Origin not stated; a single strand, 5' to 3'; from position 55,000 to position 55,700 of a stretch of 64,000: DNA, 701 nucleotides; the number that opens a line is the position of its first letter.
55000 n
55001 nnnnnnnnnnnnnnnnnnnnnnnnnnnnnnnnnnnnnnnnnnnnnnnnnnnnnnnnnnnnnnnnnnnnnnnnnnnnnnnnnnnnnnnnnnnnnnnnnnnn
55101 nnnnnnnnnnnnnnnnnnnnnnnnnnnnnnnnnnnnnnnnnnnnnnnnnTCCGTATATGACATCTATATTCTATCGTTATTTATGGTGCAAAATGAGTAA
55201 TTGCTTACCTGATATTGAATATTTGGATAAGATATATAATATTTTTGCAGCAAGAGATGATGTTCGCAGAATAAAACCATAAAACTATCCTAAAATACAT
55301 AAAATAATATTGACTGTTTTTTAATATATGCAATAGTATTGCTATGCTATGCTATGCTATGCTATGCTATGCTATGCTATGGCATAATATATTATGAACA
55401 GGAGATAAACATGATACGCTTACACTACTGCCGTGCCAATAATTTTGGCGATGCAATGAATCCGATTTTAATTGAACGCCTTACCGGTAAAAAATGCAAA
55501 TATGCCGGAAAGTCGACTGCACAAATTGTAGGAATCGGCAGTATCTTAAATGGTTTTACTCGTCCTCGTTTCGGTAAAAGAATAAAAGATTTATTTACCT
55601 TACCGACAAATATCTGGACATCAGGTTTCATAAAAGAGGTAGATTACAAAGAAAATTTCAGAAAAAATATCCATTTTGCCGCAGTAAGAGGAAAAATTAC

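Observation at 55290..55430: (GCTAT)9 pentanucleotide repeat with in-frame ATGs upstream of a polysaccharide pyruvyl transferase gene, a candidate phase-variation switch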

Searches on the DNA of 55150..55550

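Call 41: search_rna_families(source=window, start=55150, end=55550, threshold=evalue, max_evalue=1)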
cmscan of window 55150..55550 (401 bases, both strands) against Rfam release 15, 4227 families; matches with E-value up to 1: 1.
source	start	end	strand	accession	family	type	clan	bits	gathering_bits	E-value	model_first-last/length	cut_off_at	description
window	55150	55230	+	RF03150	RAGATH-15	Gene; sRNA;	-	14.7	199.5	0.16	217-299/299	5'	RAGATH-15 RNA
